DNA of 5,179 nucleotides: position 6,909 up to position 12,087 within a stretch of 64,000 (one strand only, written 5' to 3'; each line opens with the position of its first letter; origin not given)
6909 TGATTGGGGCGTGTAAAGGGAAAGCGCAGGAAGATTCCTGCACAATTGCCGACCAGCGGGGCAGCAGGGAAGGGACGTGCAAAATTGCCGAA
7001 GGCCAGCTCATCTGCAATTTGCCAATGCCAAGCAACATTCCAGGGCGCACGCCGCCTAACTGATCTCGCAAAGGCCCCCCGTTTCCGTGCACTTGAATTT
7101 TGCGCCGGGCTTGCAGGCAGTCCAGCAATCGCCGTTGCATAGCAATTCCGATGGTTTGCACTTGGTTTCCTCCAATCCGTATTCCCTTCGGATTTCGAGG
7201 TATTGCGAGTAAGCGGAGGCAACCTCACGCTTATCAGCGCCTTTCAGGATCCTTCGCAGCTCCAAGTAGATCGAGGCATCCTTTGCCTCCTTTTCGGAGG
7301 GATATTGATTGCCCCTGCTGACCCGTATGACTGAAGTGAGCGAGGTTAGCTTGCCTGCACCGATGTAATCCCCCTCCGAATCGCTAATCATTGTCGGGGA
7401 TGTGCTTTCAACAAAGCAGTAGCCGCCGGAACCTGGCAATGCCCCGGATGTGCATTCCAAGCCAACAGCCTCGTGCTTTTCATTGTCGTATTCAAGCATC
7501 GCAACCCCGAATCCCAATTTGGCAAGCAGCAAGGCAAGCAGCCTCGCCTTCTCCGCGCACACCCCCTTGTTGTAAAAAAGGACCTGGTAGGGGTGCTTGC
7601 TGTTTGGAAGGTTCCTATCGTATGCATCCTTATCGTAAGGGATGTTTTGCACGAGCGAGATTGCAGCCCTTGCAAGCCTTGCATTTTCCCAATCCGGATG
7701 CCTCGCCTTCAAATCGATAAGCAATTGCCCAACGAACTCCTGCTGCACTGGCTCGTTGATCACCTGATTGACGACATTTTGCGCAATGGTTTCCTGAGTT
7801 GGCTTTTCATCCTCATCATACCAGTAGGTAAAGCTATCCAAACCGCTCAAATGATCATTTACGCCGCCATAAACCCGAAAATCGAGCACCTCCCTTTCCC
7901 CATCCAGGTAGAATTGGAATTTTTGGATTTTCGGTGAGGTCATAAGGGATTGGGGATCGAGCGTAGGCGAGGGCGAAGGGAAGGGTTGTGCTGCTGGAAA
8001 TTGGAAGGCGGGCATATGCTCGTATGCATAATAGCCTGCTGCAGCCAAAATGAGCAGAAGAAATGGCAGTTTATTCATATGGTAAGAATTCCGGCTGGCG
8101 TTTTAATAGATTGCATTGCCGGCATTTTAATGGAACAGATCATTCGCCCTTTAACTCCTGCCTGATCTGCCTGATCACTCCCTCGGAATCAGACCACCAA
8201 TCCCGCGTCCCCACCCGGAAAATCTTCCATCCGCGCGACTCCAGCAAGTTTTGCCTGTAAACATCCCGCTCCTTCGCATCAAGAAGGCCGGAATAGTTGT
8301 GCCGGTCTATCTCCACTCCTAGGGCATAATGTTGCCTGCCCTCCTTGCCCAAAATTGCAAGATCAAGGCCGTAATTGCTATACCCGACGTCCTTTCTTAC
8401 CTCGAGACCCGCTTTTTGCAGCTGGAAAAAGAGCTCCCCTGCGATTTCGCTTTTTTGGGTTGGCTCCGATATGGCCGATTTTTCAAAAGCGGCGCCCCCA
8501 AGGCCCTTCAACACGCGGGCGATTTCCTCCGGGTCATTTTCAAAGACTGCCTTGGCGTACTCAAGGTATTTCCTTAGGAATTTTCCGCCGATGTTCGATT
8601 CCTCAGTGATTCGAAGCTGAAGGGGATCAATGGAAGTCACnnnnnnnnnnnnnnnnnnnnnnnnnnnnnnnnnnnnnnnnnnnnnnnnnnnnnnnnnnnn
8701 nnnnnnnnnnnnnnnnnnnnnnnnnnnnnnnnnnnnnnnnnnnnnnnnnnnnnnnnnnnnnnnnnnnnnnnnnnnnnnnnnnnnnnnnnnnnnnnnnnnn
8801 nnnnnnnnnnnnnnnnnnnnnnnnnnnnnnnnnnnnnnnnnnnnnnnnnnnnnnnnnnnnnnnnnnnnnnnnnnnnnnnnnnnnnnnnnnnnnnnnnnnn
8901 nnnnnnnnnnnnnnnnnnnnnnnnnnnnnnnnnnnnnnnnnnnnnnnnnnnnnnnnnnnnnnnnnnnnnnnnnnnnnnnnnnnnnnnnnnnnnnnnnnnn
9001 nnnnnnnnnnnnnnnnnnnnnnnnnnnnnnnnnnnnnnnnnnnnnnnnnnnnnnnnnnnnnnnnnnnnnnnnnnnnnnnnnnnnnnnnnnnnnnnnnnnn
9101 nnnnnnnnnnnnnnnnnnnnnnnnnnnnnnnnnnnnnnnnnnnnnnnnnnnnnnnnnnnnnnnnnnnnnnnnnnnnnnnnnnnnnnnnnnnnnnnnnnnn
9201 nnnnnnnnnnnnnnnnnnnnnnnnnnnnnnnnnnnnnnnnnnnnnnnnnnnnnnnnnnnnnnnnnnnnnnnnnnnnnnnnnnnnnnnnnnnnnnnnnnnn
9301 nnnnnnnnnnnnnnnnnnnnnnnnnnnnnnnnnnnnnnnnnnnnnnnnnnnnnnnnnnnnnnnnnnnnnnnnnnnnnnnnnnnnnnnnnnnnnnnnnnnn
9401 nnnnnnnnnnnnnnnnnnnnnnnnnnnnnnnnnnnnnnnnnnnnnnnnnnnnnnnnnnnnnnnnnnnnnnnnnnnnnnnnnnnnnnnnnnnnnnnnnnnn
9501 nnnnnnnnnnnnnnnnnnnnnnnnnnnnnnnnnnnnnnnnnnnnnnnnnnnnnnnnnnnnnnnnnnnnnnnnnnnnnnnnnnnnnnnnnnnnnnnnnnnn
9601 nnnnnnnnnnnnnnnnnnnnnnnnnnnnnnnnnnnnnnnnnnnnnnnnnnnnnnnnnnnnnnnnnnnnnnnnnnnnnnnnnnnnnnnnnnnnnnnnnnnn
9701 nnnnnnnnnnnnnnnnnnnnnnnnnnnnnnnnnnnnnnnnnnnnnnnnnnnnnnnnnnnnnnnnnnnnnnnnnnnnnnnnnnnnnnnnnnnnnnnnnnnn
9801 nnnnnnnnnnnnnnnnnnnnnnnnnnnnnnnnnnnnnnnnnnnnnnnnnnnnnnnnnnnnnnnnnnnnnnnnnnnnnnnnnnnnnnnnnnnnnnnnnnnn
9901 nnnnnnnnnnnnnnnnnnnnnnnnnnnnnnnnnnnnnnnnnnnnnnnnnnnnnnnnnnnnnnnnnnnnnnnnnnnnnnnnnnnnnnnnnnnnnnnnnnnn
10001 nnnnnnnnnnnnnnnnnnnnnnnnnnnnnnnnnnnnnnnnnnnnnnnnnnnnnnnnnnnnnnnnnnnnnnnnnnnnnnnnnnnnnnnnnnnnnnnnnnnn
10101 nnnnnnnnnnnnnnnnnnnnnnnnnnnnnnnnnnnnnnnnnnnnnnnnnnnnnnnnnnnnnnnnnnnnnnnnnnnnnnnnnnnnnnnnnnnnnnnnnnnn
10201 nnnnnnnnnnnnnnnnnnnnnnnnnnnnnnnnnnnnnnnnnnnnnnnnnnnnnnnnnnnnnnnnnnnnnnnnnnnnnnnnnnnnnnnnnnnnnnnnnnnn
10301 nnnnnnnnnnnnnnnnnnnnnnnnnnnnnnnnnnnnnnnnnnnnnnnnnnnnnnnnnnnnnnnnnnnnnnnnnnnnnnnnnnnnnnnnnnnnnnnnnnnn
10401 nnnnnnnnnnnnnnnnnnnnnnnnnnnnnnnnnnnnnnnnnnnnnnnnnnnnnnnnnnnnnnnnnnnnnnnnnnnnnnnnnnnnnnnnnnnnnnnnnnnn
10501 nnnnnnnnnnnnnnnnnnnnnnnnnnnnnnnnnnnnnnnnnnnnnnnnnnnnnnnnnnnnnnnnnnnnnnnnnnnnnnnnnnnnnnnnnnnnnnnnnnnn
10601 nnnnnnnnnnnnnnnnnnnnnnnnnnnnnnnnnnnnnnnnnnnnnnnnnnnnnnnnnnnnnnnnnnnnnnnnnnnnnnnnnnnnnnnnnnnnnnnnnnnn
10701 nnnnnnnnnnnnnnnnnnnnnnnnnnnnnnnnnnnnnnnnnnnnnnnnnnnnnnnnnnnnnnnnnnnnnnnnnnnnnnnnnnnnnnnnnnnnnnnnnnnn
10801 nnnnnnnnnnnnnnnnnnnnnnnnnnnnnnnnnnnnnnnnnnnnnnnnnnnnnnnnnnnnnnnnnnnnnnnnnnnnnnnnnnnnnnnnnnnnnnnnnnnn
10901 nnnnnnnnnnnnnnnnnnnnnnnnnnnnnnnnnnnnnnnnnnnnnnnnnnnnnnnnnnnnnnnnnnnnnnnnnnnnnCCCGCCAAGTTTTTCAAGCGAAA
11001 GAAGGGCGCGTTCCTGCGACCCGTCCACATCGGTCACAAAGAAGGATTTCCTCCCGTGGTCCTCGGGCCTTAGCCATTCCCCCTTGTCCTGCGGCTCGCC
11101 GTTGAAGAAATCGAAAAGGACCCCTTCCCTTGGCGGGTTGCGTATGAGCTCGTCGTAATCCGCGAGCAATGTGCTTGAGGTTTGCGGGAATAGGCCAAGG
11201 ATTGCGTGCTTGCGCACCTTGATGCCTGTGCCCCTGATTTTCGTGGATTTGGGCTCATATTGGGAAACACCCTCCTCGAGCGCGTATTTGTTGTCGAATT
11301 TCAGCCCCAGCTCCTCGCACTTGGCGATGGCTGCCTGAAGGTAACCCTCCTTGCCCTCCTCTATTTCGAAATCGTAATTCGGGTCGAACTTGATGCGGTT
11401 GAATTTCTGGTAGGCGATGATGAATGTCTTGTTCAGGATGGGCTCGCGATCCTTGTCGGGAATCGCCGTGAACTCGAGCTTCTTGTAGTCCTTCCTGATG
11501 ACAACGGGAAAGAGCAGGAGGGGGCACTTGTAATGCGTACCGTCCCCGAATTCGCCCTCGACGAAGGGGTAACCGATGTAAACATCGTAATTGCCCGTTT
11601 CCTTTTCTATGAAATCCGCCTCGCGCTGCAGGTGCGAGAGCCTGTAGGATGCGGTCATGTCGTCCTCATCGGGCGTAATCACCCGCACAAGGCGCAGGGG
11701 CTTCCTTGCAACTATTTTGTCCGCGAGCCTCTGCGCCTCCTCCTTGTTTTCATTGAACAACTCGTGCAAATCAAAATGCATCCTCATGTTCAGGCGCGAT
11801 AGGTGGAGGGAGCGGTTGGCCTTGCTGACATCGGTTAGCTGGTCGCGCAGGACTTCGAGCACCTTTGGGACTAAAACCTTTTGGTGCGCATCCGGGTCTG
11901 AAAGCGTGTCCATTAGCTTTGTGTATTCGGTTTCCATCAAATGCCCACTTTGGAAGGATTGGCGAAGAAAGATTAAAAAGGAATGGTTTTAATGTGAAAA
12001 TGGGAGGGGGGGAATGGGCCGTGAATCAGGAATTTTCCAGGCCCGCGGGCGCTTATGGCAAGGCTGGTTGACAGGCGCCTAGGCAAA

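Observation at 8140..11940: Archaeal DUF4011-SF1 helicase-Vsr/DUF559 nuclease fusion (Hhe-like single-gene defence candidate)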

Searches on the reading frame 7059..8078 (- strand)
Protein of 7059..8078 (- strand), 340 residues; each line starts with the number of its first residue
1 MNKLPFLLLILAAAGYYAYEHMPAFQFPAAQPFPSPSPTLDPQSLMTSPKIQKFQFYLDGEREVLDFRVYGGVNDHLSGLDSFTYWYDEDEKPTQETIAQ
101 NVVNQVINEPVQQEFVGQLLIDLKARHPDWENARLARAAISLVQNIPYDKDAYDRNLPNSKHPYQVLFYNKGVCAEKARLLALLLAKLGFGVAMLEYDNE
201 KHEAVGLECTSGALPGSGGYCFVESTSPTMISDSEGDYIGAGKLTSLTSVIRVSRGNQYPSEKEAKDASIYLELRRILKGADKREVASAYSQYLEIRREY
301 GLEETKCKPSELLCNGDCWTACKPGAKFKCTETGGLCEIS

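Call 49: search_protein_families(library=pfam, proteins=[window:7059-8078:-], max_evalue=0.01)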
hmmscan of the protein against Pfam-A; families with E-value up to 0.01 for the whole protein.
window:7059-8078:- (340 aa): 1 family
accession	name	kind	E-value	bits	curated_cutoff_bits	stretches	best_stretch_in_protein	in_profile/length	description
PF01841.26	Transglut_core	-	0.00031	21.4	23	1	136-190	19-70/108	Transglutaminase-like superfamily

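Call 56: search_protein_families(library=padloc, proteins=[window:7059-8078:-], max_evalue=0.001)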
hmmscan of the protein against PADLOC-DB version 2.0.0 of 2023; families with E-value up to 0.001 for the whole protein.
window:7059-8078:- (340 aa): 0 families

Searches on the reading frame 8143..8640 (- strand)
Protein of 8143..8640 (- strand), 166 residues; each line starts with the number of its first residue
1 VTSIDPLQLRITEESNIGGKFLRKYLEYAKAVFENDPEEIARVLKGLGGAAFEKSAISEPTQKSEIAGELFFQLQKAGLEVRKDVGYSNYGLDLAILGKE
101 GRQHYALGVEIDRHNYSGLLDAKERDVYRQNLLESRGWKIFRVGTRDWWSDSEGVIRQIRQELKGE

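Call 32: search_solved_structures(query=window:8143-8640:-, max_evalue=10, show_alignments=3)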
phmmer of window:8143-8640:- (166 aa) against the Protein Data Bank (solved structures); distinct sequences matched with E-value up to 10: 0.

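Call 53: predict_structure(alignment_id=A4)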
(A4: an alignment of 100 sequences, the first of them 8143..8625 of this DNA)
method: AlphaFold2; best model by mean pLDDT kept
length: 161 residues; sequences in the alignment: 100
mean_pLDDT: 80.3   pTM: 0.58
mean pLDDT of the five models: 80.3, 78.7, 77.1, 77.0, 76.9
residues with pLDDT >= 90: 60; 70-90: 59; 50-70: 38; < 50: 4
segments of 3 or more residues with pLDDT < 50: none
pLDDT, mean of each block of 10 residues (from residue 1): 61 80 92 86 59 59 94 93 83 82 82 61 81 90 93 92 64
secondary structure, 60 per line:
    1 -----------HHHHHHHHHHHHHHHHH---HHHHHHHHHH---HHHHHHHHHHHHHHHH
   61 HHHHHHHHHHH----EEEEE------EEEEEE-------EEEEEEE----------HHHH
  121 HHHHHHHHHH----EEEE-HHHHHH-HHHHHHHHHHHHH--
elements in order: H12-28 H32-41 H45-71 E76-80 E87-92 E100-106 H117-130 E135-138 H140-145 H147-159

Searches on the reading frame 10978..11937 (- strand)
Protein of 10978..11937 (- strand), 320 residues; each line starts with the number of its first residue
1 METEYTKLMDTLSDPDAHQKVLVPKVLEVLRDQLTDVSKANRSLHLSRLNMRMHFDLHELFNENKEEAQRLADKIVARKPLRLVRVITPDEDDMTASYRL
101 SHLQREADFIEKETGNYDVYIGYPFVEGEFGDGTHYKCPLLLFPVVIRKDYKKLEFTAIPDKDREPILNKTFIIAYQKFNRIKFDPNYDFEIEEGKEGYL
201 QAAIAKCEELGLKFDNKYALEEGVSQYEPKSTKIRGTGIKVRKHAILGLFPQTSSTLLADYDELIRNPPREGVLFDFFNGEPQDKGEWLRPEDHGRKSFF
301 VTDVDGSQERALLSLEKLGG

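Call 33: search_solved_structures(query=window:10978-11937:-, max_evalue=10, show_alignments=2)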
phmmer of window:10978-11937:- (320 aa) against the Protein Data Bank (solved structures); distinct sequences matched with E-value up to 10: 1.
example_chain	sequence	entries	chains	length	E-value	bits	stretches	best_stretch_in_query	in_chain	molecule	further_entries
3k4x_A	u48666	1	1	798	0.67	12.3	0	80-130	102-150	Proliferating cell nuclear antigen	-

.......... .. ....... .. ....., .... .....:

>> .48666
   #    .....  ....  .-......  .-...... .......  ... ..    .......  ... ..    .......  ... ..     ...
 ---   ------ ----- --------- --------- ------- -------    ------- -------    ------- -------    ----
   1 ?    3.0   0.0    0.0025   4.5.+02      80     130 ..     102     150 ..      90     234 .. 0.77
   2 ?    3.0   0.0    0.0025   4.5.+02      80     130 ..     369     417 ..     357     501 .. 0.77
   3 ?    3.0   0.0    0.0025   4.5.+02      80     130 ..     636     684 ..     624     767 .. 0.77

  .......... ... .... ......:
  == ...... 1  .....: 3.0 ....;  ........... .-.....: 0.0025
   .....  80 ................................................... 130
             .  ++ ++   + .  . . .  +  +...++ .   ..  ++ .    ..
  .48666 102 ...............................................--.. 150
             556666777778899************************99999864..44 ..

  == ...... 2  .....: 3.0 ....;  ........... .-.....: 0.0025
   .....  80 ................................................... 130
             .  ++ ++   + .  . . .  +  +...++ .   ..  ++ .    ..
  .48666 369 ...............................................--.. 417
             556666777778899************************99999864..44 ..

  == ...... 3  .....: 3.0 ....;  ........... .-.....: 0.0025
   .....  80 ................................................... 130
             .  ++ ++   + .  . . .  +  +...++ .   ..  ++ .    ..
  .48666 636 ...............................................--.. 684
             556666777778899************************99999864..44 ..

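Call 52: predict_structure(alignment_id=A3)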
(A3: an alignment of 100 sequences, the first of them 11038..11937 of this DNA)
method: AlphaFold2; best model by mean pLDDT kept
length: 300 residues; sequences in the alignment: 100
mean_pLDDT: 80.6   pTM: 0.73
mean pLDDT of the five models: 80.6, 80.1, 79.4, 78.3, 77.4
residues with pLDDT >= 90: 113; 70-90: 120; 50-70: 53; < 50: 14
segments of 3 or more residues with pLDDT < 50: 283-290, 297-300
pLDDT, mean of each block of 10 residues (from residue 1): 59 60 74 69 78 87 74 92 84 89 91 88 94 90 95 92 93 89 80 90 92 90 86 72 94 67 77 73 48 50
secondary structure, 60 per line:
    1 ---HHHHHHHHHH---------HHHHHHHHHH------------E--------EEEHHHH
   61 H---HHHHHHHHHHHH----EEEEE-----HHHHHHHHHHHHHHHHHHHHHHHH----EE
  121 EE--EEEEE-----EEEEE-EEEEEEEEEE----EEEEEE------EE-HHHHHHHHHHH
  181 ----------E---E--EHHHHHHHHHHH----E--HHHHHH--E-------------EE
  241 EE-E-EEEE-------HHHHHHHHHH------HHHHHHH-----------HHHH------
elements in order: H4-13 H23-32 E54-56 H57-61 H65-76 E81-85 H91-114 E119-122 E125-129 E135-139 E141-150 E155-160 H170-180 H199-209 H217-222 E239-242 E246-249 H257-266 H273-279 H291-294

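Call 85: fold_search(model_id=the predicted structure, library=pdb)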
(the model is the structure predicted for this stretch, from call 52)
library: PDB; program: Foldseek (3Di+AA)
matches with E <= 10: 267; with E <= 0.001: 0
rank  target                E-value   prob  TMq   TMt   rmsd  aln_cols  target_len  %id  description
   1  2wa0                  4.0e-01  0.07  0.15  0.18  16.4       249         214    9  Crystal structure of the human MAGEA4 (released 2009-03-10)
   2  6qum_N                4.2e-01  0.01  0.09  0.05  36.9       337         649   11  Thermus thermophilus V/A-type ATPase/synthase, rotational state 1 (released 2019-08-28)
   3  1wde                  5.0e-01  0.06  0.12  0.12  17.5       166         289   10  Crystal structure of the conserved hypothetical protein APE0931 from Aeropyrum pernix K1 (released 2004-11-13)
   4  5d5n_A                7.6e-01  0.02  0.08  0.14  17.4       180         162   14  Crystal Structure of the Human Cytomegalovirus pUL50-pUL53 Complex (released 2015-10-07)
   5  9knu_A                9.6e-01  0.01  0.11  0.09  27.9       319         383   12  Neck structure of bacteriophage Mu in contracted state (released 2025-02-12)
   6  8vid_M                1.1e+00  0.02  0.12  0.13  19.8       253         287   14  CW Flagellar Switch Complex with extra density - FliF, FliG, FliM, and FliN forming single subunit of the C-ring from  (released 2024-02-28)
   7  9n4x_K                1.2e+00  0.01  0.08  0.06  19.1       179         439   13  CryoEM structure of the Azotobacter vinelandii glutamine synthetase (released 2025-07-30)
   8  8iqh_C                1.2e+00  0.01  0.08  0.04  22.3       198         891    8  Structure of Full-Length AsfvPrimPol in Apo-Form (released 2023-07-26)
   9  4v96_AL               1.3e+00  0.01  0.08  0.08  17.8       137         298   14  The structure of a 1.8 MDa viral genome injection device suggests alternative infection mechanisms (released 2014-07-09)
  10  9khx_M                1.5e+00  0.01  0.10  0.09  29.8       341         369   12  Neck structure of Escherichia phage Mu (released 2025-02-12)
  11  2qlz_A                1.6e+00  0.03  0.11  0.14  19.1       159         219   12  Crystal Structure of Transcription Factor PF0095 from Pyrococcus furiosus (released 2008-07-29)
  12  4c9d_A                1.6e+00  0.01  0.10  0.11  20.6       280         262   14  Cas6 (TTHB231) product complex (released 2013-11-06)
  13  2z9o_B                1.7e+00  0.02  0.16  0.20  18.1       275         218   10  Crystal structure of the dimeric form of RepE in complex with the repE operator DNA (released 2007-11-27)
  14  2i27_O                1.8e+00  0.01  0.06  0.13  16.4        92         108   12  Crystal Structure Analysis of the Nurse Shark New Antigen Receptor Ancestral variable domain (released 2007-03-06)
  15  7dek_F                1.8e+00  0.01  0.07  0.08  19.7       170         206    9  Pseudomonas aeruginosa FK506-binding protein PaFkbA (released 2021-09-08)
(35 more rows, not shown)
